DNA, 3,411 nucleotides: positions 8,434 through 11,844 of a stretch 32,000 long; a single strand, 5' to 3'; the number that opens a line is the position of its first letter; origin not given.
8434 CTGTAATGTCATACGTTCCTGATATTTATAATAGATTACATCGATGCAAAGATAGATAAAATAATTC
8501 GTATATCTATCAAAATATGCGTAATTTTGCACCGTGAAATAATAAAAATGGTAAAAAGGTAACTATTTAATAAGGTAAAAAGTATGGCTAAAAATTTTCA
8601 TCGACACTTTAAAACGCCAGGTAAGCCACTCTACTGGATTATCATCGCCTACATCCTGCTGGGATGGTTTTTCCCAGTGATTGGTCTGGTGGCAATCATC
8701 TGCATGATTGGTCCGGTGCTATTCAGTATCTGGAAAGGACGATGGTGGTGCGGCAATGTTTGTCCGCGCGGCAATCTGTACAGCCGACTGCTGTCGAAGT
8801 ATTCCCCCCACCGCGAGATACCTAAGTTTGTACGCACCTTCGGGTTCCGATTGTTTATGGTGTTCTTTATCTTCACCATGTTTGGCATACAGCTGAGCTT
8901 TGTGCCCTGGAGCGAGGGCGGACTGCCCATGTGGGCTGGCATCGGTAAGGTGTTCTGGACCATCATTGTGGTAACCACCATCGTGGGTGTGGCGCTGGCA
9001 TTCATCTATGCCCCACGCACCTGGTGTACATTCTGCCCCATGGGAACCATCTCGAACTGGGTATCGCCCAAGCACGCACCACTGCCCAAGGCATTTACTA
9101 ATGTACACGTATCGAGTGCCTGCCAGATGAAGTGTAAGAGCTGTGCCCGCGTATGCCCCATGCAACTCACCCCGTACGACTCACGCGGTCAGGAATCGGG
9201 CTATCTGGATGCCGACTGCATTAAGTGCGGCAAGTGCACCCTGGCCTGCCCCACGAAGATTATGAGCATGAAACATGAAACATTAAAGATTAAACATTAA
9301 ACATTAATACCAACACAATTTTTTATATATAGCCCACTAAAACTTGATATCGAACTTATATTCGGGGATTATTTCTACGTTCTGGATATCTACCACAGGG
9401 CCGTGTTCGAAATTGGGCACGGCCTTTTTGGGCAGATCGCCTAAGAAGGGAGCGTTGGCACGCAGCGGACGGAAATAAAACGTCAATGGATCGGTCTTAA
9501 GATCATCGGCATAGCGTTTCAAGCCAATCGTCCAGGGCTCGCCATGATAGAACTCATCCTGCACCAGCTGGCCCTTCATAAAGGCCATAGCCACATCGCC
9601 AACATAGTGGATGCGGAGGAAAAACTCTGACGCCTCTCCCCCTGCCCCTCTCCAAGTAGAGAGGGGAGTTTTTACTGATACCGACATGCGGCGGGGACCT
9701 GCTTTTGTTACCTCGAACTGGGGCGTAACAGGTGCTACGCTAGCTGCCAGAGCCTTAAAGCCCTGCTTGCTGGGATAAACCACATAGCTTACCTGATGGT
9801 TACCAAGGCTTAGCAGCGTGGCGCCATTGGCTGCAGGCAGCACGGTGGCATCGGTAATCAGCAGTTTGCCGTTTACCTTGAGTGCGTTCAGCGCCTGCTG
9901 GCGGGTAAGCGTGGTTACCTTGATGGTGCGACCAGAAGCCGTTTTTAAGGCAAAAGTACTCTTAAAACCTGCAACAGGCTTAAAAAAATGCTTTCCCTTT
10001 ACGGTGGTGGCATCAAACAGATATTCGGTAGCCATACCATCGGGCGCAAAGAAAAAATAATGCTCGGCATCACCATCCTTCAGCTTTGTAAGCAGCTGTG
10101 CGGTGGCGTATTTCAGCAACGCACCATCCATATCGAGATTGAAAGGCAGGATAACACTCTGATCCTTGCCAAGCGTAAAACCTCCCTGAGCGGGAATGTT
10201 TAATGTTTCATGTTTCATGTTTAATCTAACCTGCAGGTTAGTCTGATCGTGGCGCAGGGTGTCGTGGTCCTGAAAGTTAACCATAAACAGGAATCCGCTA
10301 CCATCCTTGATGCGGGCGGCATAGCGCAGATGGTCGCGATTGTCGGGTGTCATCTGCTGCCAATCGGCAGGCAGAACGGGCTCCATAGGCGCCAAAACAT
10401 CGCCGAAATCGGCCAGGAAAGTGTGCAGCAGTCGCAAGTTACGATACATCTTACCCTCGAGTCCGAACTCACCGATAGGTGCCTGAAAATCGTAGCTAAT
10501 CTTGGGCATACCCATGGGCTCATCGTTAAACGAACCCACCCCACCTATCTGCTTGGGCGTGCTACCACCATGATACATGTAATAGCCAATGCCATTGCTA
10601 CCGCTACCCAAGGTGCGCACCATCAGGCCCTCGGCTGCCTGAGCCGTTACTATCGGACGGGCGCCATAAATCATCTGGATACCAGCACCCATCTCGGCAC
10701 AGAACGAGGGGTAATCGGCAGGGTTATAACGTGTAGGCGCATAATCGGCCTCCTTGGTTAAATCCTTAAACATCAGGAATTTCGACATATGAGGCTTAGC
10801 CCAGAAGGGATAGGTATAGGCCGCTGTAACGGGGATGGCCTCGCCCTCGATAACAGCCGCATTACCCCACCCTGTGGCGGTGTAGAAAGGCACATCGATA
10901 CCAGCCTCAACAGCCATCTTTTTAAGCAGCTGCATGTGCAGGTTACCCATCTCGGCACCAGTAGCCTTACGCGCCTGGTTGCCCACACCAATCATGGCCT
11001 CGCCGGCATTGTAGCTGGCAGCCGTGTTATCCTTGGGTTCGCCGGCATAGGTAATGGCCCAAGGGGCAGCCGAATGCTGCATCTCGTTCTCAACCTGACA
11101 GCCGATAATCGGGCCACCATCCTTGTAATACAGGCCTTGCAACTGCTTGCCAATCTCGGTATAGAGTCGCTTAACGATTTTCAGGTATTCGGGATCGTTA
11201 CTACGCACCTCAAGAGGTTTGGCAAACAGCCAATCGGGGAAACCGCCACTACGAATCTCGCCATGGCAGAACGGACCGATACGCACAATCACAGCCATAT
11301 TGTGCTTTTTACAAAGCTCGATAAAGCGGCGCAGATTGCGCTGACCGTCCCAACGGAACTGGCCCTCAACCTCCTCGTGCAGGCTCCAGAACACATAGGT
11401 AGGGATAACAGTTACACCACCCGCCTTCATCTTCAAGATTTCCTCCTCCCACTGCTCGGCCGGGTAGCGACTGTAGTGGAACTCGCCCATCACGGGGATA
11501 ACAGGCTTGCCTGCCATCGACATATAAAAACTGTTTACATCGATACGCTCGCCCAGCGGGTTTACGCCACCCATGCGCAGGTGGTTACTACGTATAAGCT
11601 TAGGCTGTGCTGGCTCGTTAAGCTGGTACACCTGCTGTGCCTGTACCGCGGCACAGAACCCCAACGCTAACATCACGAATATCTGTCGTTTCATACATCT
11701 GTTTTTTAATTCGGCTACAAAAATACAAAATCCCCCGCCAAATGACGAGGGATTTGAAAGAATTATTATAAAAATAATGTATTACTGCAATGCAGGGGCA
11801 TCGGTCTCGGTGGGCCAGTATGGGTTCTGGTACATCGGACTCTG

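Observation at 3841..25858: Family of 7-bp-periodic ATG-bearing micro-arrays at seven loci, always at gene or domain boundaries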

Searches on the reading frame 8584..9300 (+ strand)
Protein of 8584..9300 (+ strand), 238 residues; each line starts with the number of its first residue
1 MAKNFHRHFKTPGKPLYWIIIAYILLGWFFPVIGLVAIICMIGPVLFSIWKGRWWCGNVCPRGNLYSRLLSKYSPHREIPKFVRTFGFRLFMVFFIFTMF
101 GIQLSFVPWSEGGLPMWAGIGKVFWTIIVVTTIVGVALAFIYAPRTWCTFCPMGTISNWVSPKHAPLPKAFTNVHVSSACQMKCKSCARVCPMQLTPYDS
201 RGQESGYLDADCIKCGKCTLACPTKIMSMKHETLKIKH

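Call 11: search_protein_families(library=pfam, proteins=[window:8584-9300:+])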
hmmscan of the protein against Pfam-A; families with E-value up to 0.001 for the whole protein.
window:8584-9300:+ (238 aa): 7 families
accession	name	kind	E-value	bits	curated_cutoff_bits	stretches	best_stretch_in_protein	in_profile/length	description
PF12801.12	Fer4_5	-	2e-10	40.9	22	1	34-65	2-33/48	4Fe-4S binding domain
PF12838.12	Fer4_7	-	2.5e-09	37.9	27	1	183-226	4-52/52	4Fe-4S dicluster domain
PF13187.11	Fer4_9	-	6.9e-08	32.8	27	1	182-226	3-51/52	4Fe-4S dicluster domain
PF13237.11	Fer4_10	-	7.7e-06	26.2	25.5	1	176-223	5-53/53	4Fe-4S dicluster domain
PF00037.32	Fer4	-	1.1e-05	25.4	21.1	1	211-226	7-22/24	4Fe-4S binding domain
PF13484.11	Fer4_16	-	0.00014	23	30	0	212-232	2-22/66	4Fe-4S double cluster binding domain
PF12837.12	Fer4_6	-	0.00073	19.8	25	0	212-224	9-21/24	4Fe-4S binding domain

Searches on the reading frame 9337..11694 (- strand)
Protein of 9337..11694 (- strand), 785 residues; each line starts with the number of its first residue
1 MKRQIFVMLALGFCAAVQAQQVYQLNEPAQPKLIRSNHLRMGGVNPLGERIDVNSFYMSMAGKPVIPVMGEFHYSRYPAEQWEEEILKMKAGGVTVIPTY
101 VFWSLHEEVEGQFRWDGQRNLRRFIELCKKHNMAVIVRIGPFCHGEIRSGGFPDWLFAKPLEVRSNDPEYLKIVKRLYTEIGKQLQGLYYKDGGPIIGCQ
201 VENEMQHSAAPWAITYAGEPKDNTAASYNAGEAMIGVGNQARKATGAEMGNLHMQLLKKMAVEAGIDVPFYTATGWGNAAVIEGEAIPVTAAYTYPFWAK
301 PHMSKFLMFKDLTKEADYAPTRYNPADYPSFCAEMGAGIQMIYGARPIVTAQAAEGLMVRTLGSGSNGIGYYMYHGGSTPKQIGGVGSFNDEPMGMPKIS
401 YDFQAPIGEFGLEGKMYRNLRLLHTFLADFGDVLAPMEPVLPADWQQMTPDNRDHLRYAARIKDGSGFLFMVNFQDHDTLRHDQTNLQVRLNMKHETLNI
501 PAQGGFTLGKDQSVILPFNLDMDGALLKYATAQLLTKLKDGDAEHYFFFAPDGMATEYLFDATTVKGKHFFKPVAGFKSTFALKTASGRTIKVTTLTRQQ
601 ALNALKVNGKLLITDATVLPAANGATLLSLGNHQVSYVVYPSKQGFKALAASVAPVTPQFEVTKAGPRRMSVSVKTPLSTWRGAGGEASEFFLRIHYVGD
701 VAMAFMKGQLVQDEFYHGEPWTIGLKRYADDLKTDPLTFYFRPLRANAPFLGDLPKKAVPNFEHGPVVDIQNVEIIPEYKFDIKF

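Call 11: search_protein_families(library=pfam, proteins=[window:9337-11694:-])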
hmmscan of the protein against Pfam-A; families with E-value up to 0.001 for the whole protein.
window:9337-11694:- (785 aa): 3 families
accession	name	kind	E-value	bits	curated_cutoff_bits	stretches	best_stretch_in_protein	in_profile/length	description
PF01301.25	Glyco_hydro_35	-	3.1e-58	198.3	27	1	60-425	4-317/319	Glycosyl hydrolases family 35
PF10435.15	BetaGal_dom2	-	1.7e-07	31.6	25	1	467-611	32-167/180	Beta-galactosidase, domain 2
PF02449.21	Glyco_hydro_42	-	1.2e-06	28.6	21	1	75-167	5-87/376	Beta-galactosidase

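Call 13: find_encoding_contigs(protein=window:9337-11694:-, flank=10000, max_places=6)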
Protein window:9337-11694:- (785 aa): 4 contigs read that carry it; 2 places shown.
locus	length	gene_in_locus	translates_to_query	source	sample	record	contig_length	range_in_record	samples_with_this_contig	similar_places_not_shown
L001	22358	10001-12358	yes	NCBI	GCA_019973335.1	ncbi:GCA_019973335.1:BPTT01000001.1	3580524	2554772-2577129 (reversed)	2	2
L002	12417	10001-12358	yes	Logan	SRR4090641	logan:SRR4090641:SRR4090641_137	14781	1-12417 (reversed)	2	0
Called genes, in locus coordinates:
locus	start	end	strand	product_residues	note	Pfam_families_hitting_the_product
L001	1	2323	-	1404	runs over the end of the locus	PF07494:Reg_prop (faint), PF08450:SGL (faint), PF07495:Y_Y_Y, PF00512:HisKA, PF02518:HATPase_c, PF00072:Response_reg, PF12833:HTH_18, PF00165:HTH_AraC (weak)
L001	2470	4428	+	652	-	PF18370:RGI_lyase, PF13517:FG-GAP_3 (faint), PF21348:RGL11_C, PF01839:FG-GAP (faint), PF21348:RGL11_C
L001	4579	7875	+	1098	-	PF13620:CarboxypepD_reg, PF13715:CarbopepD_reg_2, PF07715:Plug, PF00593:TonB_dep_Rec_b-barrel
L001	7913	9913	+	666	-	PF14322:SusD-like_3, PF07980:SusD_RagB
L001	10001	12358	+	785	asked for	PF01301:Glyco_hydro_35, PF02449:Glyco_hydro_42 (weak), PF10435:BetaGal_dom2 (weak)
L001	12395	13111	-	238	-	PF12801:Fer4_5, PF00037:Fer4 (faint), PF13237:Fer4_10 (weak), PF12838:Fer4_7, PF13187:Fer4_9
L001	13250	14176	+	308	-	PF00126:HTH_1, PF03466:LysR_substrate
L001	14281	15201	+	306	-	PF00132:Hexapep (faint)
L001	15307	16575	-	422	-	PF07690:MFS_1, PF03092:BT1 (weak), PF07690:MFS_1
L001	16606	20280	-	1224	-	PF00535:Glycos_transf_2, PF10111:Glyco_tranf_2_2 (weak), PF13641:Glyco_tranf_2_3 (weak), PF16269:DUF4922, PF26216:GDPGP1_C (weak), PF08486:SpoIID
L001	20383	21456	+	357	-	PF21016:RlmN_N, PF04055:Radical_SAM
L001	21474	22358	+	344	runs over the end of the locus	PF04166:PdxA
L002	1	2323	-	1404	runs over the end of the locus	PF07494:Reg_prop (faint), PF08450:SGL (faint), PF07495:Y_Y_Y, PF00512:HisKA, PF02518:HATPase_c, PF00072:Response_reg, PF12833:HTH_18, PF00165:HTH_AraC (weak)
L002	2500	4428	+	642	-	PF18370:RGI_lyase, PF13517:FG-GAP_3 (faint), PF21348:RGL11_C, PF01839:FG-GAP (faint), PF21348:RGL11_C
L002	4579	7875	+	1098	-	PF13620:CarboxypepD_reg, PF13715:CarbopepD_reg_2, PF07715:Plug, PF00593:TonB_dep_Rec_b-barrel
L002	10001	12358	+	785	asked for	PF01301:Glyco_hydro_35, PF02449:Glyco_hydro_42 (weak), PF10435:BetaGal_dom2 (weak)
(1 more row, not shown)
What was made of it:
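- Checked: The ATG at 5120 is the called MFS start (call 13).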

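Call 14: find_homologous_proteins(query=window:9337-11694:-, max_evalue=1e-50)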
Query window:9337-11694:- (785 aa): 7945 proteins with E <= 1e-50 among 8000 candidates; the best 120 are listed.
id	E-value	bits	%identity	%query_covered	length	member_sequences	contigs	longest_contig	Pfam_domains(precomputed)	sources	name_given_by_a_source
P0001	0.0e+0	1783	97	100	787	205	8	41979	PF02449.22,PF10435.16,PF01301.26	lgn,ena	-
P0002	0.0e+0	1690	92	100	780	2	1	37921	PF02449.22,PF10435.16,PF01301.26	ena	-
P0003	0.0e+0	1612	90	99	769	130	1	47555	PF02449.22,PF10435.16,PF01301.26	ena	-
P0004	0.0e+0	1609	89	100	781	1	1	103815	PF02449.22,PF10435.16,PF01301.26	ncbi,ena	-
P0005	0.0e+0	1608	89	100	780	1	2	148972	PF02449.22,PF10435.16,PF01301.26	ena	-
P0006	0.0e+0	1590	88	100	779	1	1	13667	PF02449.22,PF01301.26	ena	-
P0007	0.0e+0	1585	88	99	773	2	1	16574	PF02449.22,PF01301.26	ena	-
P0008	0.0e+0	1565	87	100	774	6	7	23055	PF01301.26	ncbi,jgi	jgi:hypothetical protein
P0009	0.0e+0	1496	84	100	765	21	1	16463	PF02449.22,PF01301.26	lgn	-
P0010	0.0e+0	1486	81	99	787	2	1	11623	PF02449.22,PF10435.16,PF01301.26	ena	-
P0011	0.0e+0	1482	81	99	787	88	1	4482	PF02449.22,PF10435.16,PF01301.26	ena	-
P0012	0.0e+0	1481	81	99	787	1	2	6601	PF02449.22,PF10435.16,PF01301.26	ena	-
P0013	0.0e+0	1475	79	100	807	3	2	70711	PF02449.22,PF10435.16,PF01301.26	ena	-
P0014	0.0e+0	1471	80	100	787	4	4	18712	PF02449.22,PF10435.16,PF01301.26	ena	-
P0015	0.0e+0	1470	80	99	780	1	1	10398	PF02449.22,PF10435.16,PF01301.26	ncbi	-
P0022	0.0e+0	1442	77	100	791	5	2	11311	PF01301.26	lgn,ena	-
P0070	0.0e+0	1295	71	98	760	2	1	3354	PF02449.22,PF01301.26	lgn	-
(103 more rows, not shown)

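Call 16: find_encoding_contigs(protein=P0001, flank=10000, max_places=3)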
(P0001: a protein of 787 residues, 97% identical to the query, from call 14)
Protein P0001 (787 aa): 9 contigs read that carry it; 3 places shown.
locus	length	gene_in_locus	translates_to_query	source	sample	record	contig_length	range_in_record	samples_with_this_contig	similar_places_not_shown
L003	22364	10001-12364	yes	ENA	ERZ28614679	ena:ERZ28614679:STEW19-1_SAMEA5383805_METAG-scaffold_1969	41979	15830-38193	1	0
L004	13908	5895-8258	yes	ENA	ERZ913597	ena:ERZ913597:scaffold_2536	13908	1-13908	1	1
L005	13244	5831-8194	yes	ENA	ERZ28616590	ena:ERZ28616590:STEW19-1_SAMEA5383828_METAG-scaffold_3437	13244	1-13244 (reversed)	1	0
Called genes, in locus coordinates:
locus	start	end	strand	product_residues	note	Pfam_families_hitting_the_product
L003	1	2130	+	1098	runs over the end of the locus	PF13620:CarboxypepD_reg, PF13715:CarbopepD_reg_2, PF07715:Plug, PF00593:TonB_dep_Rec_b-barrel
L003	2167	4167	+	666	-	PF14322:SusD-like_3, PF07980:SusD_RagB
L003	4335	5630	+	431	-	PF00083:Sugar_tr, PF07690:MFS_1, PF00083:Sugar_tr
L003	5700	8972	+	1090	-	PF17128:DUF5107, PF00515:TPR_1 (faint), PF07719:TPR_2 (faint), PF13181:TPR_8 (faint), PF13371:TPR_9 (faint), PF13424:TPR_12 (faint), PF12895:ANAPC3 (faint), PF13432:TPR_16 (weak), +7 more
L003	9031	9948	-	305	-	PF02311:AraC_binding, PF07883:Cupin_2 (weak), PF00165:HTH_AraC (weak), PF12833:HTH_18, PF00165:HTH_AraC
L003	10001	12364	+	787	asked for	PF01301:Glyco_hydro_35, PF02449:Glyco_hydro_42 (weak), PF10435:BetaGal_dom2 (weak)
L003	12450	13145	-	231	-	PF12801:Fer4_5, PF00037:Fer4 (faint), PF13237:Fer4_10 (weak), PF12838:Fer4_7, PF13187:Fer4_9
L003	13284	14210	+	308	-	PF00126:HTH_1, PF03466:LysR_substrate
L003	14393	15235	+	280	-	PF00132:Hexapep (faint)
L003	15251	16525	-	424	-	PF07690:MFS_1 (weak), PF03092:BT1 (weak), PF07690:MFS_1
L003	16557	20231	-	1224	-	PF00535:Glycos_transf_2, PF10111:Glyco_tranf_2_2 (weak), PF13641:Glyco_tranf_2_3 (weak), PF16269:DUF4922, PF26216:GDPGP1_C (weak), PF08486:SpoIID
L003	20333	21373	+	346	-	PF21016:RlmN_N, PF04055:Radical_SAM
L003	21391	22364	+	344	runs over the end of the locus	PF04166:PdxA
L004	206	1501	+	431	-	PF00083:Sugar_tr, PF07690:MFS_1, PF00083:Sugar_tr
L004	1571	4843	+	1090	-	PF17128:DUF5107, PF00515:TPR_1 (faint), PF07719:TPR_2 (faint), PF13181:TPR_8 (faint), PF13371:TPR_9 (faint), PF13424:TPR_12 (faint), PF12895:ANAPC3 (faint), PF13432:TPR_16 (weak), +7 more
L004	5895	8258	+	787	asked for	PF01301:Glyco_hydro_35, PF02449:Glyco_hydro_42 (weak), PF10435:BetaGal_dom2 (weak)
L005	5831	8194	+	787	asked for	PF01301:Glyco_hydro_35, PF02449:Glyco_hydro_42 (weak), PF10435:BetaGal_dom2 (weak)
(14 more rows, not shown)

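Call 17: find_encoding_contigs(protein=P0002, flank=10000, max_places=2)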
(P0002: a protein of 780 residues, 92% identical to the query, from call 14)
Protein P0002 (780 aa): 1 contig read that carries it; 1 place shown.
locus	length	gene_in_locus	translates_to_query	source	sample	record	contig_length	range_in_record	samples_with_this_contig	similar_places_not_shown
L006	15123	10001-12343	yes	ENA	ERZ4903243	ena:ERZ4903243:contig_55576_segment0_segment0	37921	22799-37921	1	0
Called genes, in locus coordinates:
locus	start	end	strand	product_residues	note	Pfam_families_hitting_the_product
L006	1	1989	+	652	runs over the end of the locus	PF02837:Glyco_hydro_2_N, PF22666:Glyco_hydro_2_N2, PF00703:Glyco_hydro_2, PF02836:Glyco_hydro_2_C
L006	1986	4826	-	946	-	PF07494:Reg_prop (faint), PF24807:WD40_CDC20-Fz (faint), PF07495:Y_Y_Y (weak), PF12833:HTH_18, PF00165:HTH_AraC (weak)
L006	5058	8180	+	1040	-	PF13620:CarboxypepD_reg, PF13715:CarbopepD_reg_2, PF15976:CooC_C (faint), PF07715:Plug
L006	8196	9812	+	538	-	PF14322:SusD-like_3, PF07980:SusD_RagB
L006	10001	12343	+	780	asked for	PF01301:Glyco_hydro_35, PF02449:Glyco_hydro_42 (weak), PF10435:BetaGal_dom2 (weak)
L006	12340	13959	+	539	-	PF07224:Chlorophyllase (weak), PF12740:PETase, PF20434:BD-FAE (faint), PF12146:Hydrolase_4, PF00326:Peptidase_S9 (weak), PF00561:Abhydrolase_1, PF12697:Abhydrolase_6 (weak), PF05728:UPF0227 (weak), +3 more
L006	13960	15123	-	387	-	?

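Call 18: find_encoding_contigs(protein=P0004, flank=10000, max_places=2)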
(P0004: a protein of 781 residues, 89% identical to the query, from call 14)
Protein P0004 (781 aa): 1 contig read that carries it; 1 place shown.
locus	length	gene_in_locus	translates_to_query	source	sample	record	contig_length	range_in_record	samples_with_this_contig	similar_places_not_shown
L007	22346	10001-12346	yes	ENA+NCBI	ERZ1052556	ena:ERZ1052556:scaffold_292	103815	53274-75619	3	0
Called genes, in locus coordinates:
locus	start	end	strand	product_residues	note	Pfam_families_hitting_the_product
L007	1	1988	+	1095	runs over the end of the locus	PF13620:CarboxypepD_reg, PF13715:CarbopepD_reg_2, PF07715:Plug, PF00593:TonB_dep_Rec_b-barrel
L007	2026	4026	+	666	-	PF14322:SusD-like_3, PF07980:SusD_RagB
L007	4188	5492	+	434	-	PF00083:Sugar_tr, PF07690:MFS_1, PF00083:Sugar_tr, PF07690:MFS_1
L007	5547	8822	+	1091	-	PF17128:DUF5107, PF00515:TPR_1 (faint), PF07719:TPR_2 (faint), PF13181:TPR_8 (faint), PF13371:TPR_9 (faint), PF13424:TPR_12 (faint), PF13432:TPR_16 (weak), PF13414:TPR_11 (weak), +7 more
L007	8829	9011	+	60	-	-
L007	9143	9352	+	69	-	-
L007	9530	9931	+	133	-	-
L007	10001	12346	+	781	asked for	PF01301:Glyco_hydro_35, PF02449:Glyco_hydro_42 (weak), PF10435:BetaGal_dom2 (weak)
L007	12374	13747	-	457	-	PF05140:ResB, PF01578:Cytochrom_C_asm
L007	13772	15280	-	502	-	PF02335:Cytochrom_C552, PF14522:Cytochrome_C7 (faint)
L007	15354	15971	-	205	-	PF03264:Cytochrom_NNT, PF14522:Cytochrome_C7 (faint), PF14537:Cytochrom_c3_2 (faint)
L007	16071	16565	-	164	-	PF01243:PNPOx_N, PF12900:Pyridox_ox_2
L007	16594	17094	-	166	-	PF01814:Hemerythrin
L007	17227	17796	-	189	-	PF00027:cNMP_binding, PF12802:MarR_2 (weak), PF13545:HTH_Crp_2 (weak)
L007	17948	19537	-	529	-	PF03063:Prismane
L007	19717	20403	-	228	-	-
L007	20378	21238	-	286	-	PF00149:Metallophos, PF12850:Metallophos_2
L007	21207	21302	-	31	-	-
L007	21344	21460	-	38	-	-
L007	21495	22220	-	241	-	PF12801:Fer4_5, PF00037:Fer4 (faint), PF12838:Fer4_7 (weak), PF13187:Fer4_9 (weak), PF13237:Fer4_10 (weak)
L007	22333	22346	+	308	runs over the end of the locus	PF00126:HTH_1, PF03466:LysR_substrate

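Call 69: find_encoding_contigs(protein=P0022, flank=1000, max_places=1)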
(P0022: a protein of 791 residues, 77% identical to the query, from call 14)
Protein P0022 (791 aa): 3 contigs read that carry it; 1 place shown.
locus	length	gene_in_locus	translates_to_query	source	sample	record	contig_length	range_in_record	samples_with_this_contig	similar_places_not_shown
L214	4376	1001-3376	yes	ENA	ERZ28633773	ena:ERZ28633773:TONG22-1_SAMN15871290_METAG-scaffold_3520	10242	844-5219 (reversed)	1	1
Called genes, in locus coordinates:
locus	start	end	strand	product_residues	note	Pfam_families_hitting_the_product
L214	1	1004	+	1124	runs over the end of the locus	PF17128:DUF5107, PF00515:TPR_1 (faint), PF07719:TPR_2 (faint), PF13181:TPR_8 (faint), PF13424:TPR_12 (faint), PF13428:TPR_14 (faint), PF13431:TPR_17 (faint), PF13432:TPR_16 (weak), +1 more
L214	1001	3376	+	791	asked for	PF01301:Glyco_hydro_35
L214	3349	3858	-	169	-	PF00578:AhpC-TSA, PF08534:Redoxin (weak)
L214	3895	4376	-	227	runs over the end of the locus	PF14681:UPRTase, PF00156:Pribosyltran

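Call 70: find_encoding_contigs(protein=P0070, flank=1000, max_places=1)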
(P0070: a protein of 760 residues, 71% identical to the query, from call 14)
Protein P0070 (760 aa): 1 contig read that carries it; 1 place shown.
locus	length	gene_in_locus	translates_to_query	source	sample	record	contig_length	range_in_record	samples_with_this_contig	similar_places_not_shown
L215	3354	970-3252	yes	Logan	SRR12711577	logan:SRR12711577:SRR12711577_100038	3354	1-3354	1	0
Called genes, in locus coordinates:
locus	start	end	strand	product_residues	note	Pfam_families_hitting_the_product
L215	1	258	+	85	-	?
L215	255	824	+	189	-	-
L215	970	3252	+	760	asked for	PF01301:Glyco_hydro_35, PF02449:Glyco_hydro_42 (weak)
